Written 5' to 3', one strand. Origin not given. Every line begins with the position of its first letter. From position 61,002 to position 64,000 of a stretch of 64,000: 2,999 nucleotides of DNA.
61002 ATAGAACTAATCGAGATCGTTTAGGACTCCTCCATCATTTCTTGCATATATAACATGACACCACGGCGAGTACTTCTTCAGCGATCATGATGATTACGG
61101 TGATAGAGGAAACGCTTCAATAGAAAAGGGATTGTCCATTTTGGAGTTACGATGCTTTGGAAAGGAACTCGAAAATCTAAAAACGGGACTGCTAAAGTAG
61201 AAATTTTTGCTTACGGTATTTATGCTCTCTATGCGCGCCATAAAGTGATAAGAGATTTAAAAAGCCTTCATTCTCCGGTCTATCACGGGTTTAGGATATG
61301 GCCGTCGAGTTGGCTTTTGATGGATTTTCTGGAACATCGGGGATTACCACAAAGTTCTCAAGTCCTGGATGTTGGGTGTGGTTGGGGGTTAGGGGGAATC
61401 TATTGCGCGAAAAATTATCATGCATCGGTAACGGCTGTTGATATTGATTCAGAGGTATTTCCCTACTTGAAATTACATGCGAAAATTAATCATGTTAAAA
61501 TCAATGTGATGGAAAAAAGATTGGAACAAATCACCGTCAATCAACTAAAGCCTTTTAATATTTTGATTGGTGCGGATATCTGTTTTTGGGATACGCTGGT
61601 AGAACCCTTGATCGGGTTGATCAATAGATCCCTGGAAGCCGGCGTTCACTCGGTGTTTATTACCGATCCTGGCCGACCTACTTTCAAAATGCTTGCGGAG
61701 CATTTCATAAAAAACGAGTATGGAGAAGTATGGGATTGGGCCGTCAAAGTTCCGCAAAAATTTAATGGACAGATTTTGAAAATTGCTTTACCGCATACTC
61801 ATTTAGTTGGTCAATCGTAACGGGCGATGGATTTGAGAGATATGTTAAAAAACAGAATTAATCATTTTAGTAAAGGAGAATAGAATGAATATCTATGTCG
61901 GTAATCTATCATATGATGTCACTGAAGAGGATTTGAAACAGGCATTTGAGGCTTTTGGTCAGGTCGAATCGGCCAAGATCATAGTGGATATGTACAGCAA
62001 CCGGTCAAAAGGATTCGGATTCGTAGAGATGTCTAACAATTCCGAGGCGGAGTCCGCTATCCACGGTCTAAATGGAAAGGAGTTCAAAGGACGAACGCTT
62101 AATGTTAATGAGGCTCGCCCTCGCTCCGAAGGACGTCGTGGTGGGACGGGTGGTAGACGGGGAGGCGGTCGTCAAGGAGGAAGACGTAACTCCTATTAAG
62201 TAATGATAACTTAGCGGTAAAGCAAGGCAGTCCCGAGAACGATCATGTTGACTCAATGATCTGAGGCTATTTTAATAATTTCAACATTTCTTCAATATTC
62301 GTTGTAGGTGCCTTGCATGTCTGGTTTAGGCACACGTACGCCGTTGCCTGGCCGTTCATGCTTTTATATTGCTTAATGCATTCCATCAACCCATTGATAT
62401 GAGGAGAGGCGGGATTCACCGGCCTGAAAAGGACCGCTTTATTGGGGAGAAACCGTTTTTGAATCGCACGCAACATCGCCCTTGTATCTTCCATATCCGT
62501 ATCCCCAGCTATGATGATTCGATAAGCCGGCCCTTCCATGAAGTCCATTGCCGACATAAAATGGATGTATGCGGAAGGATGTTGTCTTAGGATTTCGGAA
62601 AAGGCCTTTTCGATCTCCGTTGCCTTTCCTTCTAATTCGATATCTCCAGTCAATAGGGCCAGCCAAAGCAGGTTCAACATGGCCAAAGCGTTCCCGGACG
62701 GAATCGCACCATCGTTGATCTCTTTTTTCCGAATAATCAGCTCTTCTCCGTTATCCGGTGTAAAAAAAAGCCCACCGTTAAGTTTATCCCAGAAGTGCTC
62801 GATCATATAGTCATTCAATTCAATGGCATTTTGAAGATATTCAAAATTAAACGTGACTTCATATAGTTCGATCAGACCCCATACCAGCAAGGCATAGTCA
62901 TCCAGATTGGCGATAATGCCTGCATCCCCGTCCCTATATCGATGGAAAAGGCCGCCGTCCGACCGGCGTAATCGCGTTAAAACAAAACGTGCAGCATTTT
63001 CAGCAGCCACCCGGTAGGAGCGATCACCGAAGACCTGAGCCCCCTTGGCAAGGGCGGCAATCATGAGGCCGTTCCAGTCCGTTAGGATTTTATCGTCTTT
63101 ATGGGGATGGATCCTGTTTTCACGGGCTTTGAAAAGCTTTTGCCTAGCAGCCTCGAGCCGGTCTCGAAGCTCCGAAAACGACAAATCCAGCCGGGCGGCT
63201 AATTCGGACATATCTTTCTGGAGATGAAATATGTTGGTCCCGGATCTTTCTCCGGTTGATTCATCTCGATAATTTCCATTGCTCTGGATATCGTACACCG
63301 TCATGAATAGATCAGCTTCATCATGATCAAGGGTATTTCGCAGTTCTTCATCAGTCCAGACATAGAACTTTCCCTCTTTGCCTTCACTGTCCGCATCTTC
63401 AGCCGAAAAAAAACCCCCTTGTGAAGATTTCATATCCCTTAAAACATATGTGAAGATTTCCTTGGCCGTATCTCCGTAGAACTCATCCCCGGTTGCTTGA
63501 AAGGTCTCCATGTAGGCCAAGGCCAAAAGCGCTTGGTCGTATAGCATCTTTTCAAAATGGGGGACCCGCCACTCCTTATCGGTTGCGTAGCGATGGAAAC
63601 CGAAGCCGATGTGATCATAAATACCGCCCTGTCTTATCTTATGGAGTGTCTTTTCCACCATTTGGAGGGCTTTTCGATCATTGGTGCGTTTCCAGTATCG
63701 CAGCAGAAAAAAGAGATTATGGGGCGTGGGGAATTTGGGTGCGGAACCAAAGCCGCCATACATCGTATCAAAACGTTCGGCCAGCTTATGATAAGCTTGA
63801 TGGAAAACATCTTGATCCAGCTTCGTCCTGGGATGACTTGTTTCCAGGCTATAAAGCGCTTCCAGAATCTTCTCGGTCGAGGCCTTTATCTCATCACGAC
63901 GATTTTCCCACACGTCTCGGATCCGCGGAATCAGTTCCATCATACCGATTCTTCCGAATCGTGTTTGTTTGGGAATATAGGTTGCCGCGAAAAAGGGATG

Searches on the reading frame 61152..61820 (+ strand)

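Call 72: search_protein_families(library=pfam, proteins=[window:61152-61820:+], max_evalue=0.1)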
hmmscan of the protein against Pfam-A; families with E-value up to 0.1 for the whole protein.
window:61152-61820:+ (222 aa): 13 families
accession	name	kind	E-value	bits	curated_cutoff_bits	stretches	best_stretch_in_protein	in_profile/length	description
PF13649.12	Methyltransf_25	-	3.2e-08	34.6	27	1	71-159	1-91/97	Methyltransferase domain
PF10294.15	Methyltransf_16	-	7.7e-08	32.7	21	1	46-164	18-150/174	Lysine methyltransferase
PF05175.20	MTS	-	9.7e-08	32.3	23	1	44-124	11-90/170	Methyltransferase small domain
PF02353.26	CMAS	-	2.2e-05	24.3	27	1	60-102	55-97/273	Mycolic acid cyclopropane synthetase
PF06325.19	PrmA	-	5e-05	23.4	22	1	58-157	153-243/296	Ribosomal protein L11 methyltransferase (PrmA)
PF08241.18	Methyltransf_11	-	0.00012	23.1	21.2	1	72-129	1-56/95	Methyltransferase domain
PF08242.18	Methyltransf_12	-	0.004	18.3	30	1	72-121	1-52/98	Methyltransferase domain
PF13489.12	Methyltransf_23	-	0.012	15.8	27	1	65-102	20-56/164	Methyltransferase domain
PF02475.24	TRM5-TYW2_MTfase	-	0.016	15.6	28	1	69-119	38-89/164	TRM5/TYW2 methyltransferase domain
PF00398.26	RrnaAD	-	0.022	14.3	24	1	60-124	23-85/263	Ribosomal RNA adenine dimethylase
PF13847.12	Methyltransf_31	-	0.024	14.8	27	1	69-142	5-82/145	Methyltransferase domain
PF02527.21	GidB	-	0.034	13.9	27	1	67-139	46-120/184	rRNA small subunit methyltransferase G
PF03848.20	TehB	-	0.075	12.9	20.4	1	68-131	31-94/193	Tellurite resistance protein TehB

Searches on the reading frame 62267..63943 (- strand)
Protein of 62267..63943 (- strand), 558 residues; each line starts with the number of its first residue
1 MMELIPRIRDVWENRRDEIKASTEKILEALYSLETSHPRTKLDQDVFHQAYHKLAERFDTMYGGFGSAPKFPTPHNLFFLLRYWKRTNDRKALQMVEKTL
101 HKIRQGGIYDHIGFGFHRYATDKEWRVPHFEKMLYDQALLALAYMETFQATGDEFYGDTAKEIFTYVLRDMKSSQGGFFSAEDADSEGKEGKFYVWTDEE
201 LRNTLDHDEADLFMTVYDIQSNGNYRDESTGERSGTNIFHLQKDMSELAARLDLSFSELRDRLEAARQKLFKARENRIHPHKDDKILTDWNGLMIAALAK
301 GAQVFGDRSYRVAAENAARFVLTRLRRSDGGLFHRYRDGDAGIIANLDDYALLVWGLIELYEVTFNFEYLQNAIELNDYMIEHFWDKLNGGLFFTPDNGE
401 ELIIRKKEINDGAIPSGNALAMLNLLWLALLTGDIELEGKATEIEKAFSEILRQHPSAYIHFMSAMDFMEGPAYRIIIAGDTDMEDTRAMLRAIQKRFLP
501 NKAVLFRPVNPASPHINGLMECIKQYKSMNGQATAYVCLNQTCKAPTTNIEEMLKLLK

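Call 72: search_protein_families(library=pfam, proteins=[window:62267-63943:-], max_evalue=0.1)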
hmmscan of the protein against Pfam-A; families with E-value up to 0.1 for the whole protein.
window:62267-63943:- (558 aa): 4 families
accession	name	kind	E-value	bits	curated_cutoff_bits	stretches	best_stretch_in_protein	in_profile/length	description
PF07470.19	Glyco_hydro_88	-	2.3e-07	30.6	26.6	1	80-188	38-121/352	Glycosyl Hydrolase Family 88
PF06917.19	Pectate_lyase_2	-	0.00041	19.6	26.6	0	336-392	20-74/491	Periplasmic pectate lyase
PF05147.19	LANC_like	-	0.034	13.2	23.2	0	140-195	14-65/350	Lanthionine synthetase C-like protein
PF03663.20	Glyco_hydro_76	-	0.042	13.8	25.9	0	346-393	85-138/366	Glycosyl hydrolase family 76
